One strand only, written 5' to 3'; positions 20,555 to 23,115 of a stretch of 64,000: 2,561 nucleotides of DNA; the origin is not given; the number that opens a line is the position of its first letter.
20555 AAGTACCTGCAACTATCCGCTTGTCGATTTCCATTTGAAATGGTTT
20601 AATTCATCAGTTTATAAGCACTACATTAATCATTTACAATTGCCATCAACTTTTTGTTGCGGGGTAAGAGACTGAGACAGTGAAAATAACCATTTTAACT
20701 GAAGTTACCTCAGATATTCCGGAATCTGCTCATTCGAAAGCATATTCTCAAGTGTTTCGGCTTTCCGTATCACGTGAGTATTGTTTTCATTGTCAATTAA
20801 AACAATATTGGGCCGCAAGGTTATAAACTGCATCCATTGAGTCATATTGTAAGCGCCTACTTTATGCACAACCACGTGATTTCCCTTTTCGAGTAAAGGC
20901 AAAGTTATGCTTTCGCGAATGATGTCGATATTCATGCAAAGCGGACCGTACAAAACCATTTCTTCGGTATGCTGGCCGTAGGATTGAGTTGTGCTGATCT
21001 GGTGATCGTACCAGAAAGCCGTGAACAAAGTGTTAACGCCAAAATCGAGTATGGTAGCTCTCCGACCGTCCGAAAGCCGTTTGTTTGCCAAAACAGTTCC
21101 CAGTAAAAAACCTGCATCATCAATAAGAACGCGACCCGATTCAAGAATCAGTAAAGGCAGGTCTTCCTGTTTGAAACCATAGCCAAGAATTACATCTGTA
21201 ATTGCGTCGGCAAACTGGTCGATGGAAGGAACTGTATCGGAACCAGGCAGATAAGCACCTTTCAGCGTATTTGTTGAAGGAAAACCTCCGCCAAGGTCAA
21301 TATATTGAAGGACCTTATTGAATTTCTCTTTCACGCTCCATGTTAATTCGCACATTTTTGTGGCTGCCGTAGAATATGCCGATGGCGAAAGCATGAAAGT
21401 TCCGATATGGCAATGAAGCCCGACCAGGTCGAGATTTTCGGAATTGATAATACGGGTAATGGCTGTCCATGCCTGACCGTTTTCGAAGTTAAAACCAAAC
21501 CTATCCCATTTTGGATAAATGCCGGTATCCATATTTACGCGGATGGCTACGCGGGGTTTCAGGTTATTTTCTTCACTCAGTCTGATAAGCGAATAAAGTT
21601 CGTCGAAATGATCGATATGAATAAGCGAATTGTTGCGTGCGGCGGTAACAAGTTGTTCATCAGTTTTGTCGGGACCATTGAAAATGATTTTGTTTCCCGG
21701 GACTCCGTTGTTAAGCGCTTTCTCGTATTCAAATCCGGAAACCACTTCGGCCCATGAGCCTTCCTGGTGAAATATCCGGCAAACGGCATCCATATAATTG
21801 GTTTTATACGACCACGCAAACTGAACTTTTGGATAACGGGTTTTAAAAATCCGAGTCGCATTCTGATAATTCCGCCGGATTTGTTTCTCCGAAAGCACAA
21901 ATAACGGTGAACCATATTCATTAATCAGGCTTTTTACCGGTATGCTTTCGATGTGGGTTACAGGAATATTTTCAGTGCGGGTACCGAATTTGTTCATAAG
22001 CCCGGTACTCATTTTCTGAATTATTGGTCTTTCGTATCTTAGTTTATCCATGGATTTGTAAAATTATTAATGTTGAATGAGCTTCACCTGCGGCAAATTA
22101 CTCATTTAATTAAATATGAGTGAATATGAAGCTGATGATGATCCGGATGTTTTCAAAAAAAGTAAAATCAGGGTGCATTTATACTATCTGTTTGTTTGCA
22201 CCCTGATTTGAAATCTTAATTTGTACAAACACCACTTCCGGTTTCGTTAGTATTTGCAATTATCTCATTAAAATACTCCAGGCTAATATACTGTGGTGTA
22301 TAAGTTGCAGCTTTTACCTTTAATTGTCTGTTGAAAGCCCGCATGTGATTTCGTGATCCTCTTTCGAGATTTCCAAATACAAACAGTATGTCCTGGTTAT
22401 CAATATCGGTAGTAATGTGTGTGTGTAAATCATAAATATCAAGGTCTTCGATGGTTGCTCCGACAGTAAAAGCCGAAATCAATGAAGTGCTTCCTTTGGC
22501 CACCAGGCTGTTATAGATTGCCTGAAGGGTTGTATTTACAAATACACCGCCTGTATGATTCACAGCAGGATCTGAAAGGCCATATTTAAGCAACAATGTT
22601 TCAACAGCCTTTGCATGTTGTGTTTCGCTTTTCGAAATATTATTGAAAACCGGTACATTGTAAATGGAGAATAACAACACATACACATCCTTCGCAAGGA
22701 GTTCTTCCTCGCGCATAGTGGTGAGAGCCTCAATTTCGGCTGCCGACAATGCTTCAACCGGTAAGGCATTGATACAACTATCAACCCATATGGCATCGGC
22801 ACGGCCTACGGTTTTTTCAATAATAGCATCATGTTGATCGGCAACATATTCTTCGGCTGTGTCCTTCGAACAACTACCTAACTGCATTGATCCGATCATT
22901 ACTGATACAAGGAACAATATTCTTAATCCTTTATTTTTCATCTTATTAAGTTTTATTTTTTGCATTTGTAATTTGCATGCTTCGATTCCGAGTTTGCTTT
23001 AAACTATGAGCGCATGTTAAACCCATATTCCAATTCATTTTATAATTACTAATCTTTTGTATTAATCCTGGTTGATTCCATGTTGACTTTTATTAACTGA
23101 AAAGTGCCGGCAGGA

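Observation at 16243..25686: Unassigned locus: PqqD-like chaperone, ATP-grasp ligase and PLP decarboxylase joined to a UT/M23 membrane fusion, OM barrel and TPR protein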

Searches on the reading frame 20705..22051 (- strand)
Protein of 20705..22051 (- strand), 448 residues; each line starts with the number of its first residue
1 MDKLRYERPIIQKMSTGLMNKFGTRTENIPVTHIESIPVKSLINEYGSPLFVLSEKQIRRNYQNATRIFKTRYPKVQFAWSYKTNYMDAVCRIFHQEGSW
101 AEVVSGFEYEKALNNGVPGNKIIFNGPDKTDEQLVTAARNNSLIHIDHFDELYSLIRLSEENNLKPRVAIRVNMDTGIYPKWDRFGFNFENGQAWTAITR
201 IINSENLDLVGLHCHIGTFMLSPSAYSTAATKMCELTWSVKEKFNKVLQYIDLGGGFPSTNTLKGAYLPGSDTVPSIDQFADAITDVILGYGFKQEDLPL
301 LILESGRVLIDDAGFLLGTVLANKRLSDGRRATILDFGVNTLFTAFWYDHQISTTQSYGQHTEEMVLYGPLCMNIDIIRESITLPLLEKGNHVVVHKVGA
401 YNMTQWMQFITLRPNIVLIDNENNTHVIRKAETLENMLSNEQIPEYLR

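Call 3: search_protein_families(library=pfam, proteins=[window:20705-22051:-], max_evalue=0.01)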
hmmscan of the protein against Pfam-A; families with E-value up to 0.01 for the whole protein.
window:20705-22051:- (448 aa): 3 families
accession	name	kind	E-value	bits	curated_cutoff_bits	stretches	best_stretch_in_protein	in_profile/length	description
PF02784.22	Orn_Arg_deC_N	-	2.6e-30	106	23.4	1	65-309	7-245/247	Pyridoxal-dependent decarboxylase, pyridoxal binding domain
PF00278.28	Orn_DAP_Arg_deC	-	6.4e-13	49.2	23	1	310-399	4-95/95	Pyridoxal-dependent decarboxylase, C-terminal sheet domain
PF01168.26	Ala_racemase_N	-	0.00049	20.3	24.1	1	110-219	59-159/220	Alanine racemase, N-terminal domain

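Call 4: search_protein_families(library=ncbifam, proteins=[window:20705-22051:-], max_evalue=0.01)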
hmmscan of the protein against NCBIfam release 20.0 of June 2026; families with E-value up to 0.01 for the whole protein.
window:20705-22051:- (448 aa): 7 families
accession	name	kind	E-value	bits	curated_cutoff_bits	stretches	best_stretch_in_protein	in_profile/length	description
NF041039.1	FslC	exception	8e-69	232.4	500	1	38-432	18-416/418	rhizoferrin biosystnesis N-citrylornithine decarboxylase FslC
TIGR01048.1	lysA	equivalog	3.1e-66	223.6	297.9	1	32-441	9-416/417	diaminopimelate decarboxylase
NF052544.1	OrLyDeCDokD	equivalog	3.5e-37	128.1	700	1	33-441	27-459/461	ornithine/lysine decarboxylase DokD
TIGR03099.1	dCO2ase_PEP1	hypoth_equivalog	3.9e-36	125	478.45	1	32-403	8-380/398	pyridoxal-dependent decarboxylase, exosortase A system-associated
NF006515.0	PRK08961.1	equivalog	1.8e-17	62.7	802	1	48-403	503-842/861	bifunctional aspartate kinase/diaminopimelate decarboxylase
TIGR01273.1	speA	equivalog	8.5e-10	37.7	624.1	1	135-327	155-355/624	arginine decarboxylase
NF003763.0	PRK05354.1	equivalog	1.1e-09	37.4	369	1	140-327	171-363/636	biosynthetic arginine decarboxylase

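Call 16: search_solved_structures(query=window:20705-22051:-, max_evalue=1e-20)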
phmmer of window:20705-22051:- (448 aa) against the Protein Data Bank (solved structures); distinct sequences matched with E-value up to 1e-20: 18.
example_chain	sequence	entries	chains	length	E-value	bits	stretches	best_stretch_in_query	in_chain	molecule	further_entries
7kh2_A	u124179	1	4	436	7.5e-61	209.3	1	36-433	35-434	N-citrylornithine decarboxylase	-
1twi_A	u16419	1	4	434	5.6e-44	153.7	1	41-447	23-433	Diaminopimelate decarboxylase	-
1tuf_A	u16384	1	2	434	5.6e-44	153.7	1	41-447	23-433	Diaminopimelate decarboxylase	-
2p3e_A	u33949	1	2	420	1e-34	123.1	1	33-435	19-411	Diaminopimelate decarboxylase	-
4xg1_A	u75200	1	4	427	2.2e-28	102.2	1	33-443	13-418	Diaminopimelate decarboxylase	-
3c5q_A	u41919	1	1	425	7.5e-28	100.5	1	41-439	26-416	Diaminopimelate decarboxylase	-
2qgh_A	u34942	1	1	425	8.2e-28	100.4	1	41-439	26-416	Diaminopimelate decarboxylase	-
3n2b_A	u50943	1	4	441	1.1e-27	99.9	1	34-442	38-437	Diaminopimelate decarboxylase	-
1hkv_A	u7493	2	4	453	1.1e-24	90.1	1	24-441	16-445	DIAMINOPIMELATE DECARBOXYLASE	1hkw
2o0t_A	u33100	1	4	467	1.2e-24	89.9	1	24-441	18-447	Diaminopimelate decarboxylase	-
6n2f_A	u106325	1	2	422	2.4e-24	89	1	48-438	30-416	Diaminopimelate decarboxylase 2, chloroplastic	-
6n2a_A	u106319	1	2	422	2.5e-24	88.9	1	47-438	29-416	Diaminopimelate decarboxylase 1, chloroplastic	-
5x7m_A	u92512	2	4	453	4.3e-23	84.8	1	31-443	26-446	Diaminopimelate decarboxylase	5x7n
7ru7_A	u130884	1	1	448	1.7e-22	82.9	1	36-440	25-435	L-glutamyl-[BtrI acyl-carrier protein] decarboxylase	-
2j66_A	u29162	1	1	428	1.8e-22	82.8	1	37-440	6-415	BTRK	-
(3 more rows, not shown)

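Call 30: search_solved_structures(query=window:20705-22051:-, max_evalue=1e-40, show_alignments=2)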
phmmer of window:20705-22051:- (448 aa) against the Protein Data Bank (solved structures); distinct sequences matched with E-value up to 1e-40: 3.
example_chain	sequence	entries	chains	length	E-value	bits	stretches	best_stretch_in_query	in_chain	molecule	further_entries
7kh2_A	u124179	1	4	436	7.5e-61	209.3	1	36-433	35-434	N-citrylornithine decarboxylase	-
1twi_A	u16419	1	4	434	5.6e-44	153.7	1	41-447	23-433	Diaminopimelate decarboxylase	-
1tuf_A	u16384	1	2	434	5.6e-44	153.7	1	41-447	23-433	Diaminopimelate decarboxylase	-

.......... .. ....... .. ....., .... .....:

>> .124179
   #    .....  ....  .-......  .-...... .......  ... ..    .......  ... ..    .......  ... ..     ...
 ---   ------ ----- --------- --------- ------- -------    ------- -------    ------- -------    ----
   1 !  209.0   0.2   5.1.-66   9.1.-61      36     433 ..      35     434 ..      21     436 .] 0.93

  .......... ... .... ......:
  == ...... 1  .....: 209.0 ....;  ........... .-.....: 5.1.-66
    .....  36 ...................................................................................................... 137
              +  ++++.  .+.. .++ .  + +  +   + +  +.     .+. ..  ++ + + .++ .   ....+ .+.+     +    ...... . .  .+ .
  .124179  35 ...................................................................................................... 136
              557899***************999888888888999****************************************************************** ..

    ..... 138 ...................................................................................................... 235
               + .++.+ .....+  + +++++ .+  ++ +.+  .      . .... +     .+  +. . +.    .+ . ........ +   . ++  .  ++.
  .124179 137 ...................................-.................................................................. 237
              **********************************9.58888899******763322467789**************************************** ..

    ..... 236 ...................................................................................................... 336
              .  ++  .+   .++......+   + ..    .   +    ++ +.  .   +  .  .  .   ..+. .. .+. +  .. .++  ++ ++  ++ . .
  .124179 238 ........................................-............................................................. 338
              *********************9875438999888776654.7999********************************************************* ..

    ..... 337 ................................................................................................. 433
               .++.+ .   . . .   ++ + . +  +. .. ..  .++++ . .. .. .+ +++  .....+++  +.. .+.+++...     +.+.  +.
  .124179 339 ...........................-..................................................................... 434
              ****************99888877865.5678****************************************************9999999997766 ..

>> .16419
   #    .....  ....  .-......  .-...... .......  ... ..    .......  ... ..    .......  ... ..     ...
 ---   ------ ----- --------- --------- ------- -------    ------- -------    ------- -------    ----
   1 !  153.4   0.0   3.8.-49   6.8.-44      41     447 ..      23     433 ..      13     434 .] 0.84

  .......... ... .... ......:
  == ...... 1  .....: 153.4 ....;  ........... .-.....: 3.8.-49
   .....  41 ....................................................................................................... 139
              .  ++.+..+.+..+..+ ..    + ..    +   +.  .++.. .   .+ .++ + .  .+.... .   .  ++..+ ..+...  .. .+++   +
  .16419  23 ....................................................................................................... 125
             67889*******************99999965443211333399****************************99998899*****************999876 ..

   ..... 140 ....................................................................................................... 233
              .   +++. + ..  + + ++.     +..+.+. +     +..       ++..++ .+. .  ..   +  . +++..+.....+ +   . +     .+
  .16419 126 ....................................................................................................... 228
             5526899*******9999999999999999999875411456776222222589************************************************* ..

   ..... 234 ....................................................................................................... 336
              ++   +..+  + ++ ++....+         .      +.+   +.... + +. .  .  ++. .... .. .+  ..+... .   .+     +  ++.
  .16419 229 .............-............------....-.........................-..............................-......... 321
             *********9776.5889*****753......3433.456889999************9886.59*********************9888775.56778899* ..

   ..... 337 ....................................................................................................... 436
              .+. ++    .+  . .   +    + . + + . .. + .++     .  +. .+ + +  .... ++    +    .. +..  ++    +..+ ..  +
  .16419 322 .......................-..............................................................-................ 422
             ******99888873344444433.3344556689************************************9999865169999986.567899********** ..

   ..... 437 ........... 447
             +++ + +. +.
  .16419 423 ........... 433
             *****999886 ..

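Call 57: search_protein_families(library=padloc, proteins=[window:20705-22051:-], max_evalue=0.01)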
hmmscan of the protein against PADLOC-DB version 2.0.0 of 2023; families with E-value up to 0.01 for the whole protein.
window:20705-22051:- (448 aa): 0 families

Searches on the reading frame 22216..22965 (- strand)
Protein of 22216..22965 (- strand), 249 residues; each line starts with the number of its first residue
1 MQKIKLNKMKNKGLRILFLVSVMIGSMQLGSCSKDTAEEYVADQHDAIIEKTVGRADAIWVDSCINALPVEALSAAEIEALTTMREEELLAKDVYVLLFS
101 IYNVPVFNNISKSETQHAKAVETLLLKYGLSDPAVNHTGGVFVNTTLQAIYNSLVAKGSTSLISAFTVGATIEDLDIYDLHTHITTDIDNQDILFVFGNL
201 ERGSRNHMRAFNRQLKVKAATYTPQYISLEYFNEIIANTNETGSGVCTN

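Call 3: search_protein_families(library=pfam, proteins=[window:22216-22965:-], max_evalue=0.01)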
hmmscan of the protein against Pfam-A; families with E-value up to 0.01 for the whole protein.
window:22216-22965:- (249 aa): 1 family
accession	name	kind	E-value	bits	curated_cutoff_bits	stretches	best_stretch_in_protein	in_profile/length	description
PF09968.15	DUF2202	-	6.9e-51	172.7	22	1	77-237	1-160/162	Uncharacterized protein domain (DUF2202)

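Call 4: search_protein_families(library=ncbifam, proteins=[window:22216-22965:-], max_evalue=0.01)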
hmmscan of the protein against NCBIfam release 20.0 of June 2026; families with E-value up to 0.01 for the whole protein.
window:22216-22965:- (249 aa): 0 families
